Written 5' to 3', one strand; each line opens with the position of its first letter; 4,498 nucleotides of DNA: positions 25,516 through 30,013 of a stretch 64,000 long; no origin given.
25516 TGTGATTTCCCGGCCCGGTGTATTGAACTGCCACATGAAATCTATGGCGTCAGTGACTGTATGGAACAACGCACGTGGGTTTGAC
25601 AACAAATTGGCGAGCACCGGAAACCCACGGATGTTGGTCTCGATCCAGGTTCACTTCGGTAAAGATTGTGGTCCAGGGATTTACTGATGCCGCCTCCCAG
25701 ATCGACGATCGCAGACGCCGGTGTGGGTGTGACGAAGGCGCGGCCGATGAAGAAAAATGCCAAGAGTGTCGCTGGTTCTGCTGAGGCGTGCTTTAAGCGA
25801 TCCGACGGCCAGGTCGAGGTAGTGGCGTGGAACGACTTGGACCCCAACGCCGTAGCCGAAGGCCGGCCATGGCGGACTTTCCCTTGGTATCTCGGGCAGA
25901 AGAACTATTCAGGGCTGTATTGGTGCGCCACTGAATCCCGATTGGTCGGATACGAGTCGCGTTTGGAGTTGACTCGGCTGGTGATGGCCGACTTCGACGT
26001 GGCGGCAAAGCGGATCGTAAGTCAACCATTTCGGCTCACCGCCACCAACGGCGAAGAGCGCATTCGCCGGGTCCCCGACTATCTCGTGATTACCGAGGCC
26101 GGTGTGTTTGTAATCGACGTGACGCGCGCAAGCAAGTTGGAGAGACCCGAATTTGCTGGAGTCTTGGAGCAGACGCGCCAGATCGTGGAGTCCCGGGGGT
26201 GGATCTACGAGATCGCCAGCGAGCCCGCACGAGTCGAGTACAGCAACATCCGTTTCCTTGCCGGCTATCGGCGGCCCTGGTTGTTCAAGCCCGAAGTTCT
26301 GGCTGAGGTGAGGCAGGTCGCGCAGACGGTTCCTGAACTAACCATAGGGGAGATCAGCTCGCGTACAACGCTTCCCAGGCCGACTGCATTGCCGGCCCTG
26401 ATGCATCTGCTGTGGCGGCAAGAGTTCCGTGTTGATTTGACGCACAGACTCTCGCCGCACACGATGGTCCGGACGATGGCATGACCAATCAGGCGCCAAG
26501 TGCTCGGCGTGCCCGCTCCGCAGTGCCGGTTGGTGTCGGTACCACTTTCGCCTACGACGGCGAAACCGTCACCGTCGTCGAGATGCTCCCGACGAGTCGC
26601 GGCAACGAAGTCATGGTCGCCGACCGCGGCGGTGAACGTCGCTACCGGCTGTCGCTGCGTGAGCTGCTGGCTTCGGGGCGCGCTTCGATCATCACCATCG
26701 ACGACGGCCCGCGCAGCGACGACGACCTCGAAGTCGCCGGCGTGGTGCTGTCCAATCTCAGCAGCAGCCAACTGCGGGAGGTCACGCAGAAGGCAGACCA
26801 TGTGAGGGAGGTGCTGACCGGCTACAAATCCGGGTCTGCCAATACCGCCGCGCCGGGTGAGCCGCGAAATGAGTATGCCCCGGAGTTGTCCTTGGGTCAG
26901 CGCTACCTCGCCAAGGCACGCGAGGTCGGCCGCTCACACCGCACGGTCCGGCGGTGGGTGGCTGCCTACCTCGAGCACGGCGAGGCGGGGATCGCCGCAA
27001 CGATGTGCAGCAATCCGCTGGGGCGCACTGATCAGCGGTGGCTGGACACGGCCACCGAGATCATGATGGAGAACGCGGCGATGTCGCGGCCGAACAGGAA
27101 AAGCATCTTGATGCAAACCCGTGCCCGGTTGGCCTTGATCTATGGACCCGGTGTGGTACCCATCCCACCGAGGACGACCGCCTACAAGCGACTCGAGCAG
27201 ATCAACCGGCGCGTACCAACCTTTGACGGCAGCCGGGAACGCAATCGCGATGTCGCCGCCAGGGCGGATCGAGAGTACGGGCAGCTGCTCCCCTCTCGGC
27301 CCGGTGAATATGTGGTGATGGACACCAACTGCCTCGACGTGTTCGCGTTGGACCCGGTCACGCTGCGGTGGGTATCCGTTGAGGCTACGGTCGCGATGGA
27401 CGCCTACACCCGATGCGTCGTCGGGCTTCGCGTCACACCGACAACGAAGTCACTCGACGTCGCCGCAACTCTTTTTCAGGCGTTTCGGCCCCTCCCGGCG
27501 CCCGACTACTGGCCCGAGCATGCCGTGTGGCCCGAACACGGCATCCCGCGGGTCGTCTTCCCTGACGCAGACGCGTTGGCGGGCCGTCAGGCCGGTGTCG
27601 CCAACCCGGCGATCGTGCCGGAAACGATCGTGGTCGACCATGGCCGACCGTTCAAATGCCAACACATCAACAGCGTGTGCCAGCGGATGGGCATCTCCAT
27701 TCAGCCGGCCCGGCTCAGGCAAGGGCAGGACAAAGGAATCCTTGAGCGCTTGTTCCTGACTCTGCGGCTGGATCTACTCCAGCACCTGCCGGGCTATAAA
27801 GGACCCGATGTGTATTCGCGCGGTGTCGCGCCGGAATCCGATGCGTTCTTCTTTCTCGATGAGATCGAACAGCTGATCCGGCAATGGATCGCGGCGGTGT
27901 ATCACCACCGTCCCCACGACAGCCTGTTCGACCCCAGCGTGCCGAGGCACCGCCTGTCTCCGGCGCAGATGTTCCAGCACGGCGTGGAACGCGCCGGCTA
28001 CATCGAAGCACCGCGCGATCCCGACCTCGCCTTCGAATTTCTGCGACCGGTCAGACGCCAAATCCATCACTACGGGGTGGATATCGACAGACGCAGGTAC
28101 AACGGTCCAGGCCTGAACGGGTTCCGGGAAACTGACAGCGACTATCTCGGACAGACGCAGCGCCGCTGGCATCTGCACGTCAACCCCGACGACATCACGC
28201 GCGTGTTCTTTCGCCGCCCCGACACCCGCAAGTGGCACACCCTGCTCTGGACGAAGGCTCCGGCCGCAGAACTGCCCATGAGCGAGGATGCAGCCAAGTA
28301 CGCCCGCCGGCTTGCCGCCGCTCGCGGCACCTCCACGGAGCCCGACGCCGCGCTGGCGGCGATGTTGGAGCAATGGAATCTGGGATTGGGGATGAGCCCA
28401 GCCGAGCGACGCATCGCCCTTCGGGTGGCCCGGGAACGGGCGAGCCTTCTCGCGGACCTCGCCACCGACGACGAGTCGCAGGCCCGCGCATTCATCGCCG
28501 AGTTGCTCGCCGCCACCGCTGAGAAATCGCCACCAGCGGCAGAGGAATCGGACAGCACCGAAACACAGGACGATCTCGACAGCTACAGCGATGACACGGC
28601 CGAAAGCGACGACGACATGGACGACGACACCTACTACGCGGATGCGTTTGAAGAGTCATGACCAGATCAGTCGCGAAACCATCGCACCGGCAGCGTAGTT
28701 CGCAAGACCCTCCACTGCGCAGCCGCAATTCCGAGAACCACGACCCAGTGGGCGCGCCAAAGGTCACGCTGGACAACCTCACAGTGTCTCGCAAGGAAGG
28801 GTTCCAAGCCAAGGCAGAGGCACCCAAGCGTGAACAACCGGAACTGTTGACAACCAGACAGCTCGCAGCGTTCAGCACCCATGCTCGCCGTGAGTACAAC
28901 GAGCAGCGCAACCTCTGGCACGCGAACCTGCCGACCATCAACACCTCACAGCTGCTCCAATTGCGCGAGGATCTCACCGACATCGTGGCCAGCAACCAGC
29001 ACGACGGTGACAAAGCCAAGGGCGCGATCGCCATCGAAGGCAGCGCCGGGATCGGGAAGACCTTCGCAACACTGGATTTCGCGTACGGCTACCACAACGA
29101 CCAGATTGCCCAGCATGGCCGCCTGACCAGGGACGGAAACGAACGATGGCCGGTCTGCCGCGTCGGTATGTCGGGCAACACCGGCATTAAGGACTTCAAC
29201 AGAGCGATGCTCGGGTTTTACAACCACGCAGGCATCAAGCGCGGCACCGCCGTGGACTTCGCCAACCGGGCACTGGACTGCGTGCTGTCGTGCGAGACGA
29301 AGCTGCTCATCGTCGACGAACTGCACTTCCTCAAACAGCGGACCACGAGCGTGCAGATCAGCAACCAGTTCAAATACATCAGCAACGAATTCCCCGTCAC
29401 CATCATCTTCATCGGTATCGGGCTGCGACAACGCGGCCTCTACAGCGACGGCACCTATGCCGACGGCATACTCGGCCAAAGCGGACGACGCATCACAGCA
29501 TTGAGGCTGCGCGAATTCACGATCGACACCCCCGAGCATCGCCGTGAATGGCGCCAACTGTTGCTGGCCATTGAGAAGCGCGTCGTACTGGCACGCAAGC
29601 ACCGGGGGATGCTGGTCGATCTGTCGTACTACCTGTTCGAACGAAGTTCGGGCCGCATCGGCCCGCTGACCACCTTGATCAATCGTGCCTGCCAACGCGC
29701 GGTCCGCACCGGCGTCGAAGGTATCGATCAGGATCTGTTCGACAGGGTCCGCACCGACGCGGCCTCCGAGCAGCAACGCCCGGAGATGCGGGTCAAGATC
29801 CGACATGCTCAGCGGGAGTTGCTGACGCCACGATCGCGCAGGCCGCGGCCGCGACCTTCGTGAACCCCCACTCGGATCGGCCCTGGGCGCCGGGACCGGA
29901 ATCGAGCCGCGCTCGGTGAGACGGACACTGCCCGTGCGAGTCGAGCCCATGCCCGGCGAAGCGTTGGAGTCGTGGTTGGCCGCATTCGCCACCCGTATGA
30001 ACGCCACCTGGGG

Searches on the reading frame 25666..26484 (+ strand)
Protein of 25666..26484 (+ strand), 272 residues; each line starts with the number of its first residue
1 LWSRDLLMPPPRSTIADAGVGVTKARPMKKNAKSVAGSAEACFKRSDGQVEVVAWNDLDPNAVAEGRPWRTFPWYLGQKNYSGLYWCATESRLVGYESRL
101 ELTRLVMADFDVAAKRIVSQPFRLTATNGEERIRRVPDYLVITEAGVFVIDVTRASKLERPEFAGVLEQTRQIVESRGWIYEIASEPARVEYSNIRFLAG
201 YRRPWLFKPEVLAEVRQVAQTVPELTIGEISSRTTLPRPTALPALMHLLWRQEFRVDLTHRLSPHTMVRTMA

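Call 5: search_protein_families(library=pfam, proteins=[window:25666-26484:+])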
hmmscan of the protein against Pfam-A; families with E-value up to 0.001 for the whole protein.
window:25666-26484:+ (272 aa): 0 families

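Call 67: search_protein_families(library=ncbifam, proteins=[window:25666-26484:+], max_evalue=0.01)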
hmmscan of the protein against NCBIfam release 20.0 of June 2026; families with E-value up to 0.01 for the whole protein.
window:25666-26484:+ (272 aa): 1 family
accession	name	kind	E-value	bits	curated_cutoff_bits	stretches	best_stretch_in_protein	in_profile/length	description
NF033179.1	TnsA_like_Actin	subfamily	7.3e-65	218.4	110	1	57-269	3-212/212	TnsA-like heteromeric transposase endonuclease subunit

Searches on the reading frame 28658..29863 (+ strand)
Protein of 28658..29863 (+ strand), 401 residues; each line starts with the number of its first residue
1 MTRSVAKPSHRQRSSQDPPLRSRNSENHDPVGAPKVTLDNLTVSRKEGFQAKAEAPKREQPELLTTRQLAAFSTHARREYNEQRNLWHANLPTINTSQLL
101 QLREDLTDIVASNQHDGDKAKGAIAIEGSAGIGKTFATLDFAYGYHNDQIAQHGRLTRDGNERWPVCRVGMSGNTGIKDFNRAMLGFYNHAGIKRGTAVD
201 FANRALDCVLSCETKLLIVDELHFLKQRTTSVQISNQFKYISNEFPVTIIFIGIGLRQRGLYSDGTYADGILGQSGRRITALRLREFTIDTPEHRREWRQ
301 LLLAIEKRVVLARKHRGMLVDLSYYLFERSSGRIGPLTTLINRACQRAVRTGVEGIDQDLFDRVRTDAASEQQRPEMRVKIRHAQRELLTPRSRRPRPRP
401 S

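Call 5: search_protein_families(library=pfam, proteins=[window:28658-29863:+])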
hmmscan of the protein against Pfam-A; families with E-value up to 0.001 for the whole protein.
window:28658-29863:+ (401 aa): 2 families
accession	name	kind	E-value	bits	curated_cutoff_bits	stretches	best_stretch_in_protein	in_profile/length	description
PF05621.17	TniB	-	5.7e-10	39.4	22.4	1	118-255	32-163/189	Bacterial TniB protein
PF13401.12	AAA_22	-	5.8e-10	40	27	1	120-253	4-122/130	AAA domain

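Call 67: search_protein_families(library=ncbifam, proteins=[window:28658-29863:+], max_evalue=0.01)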
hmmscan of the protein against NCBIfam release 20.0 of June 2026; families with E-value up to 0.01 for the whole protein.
window:28658-29863:+ (401 aa): 0 families
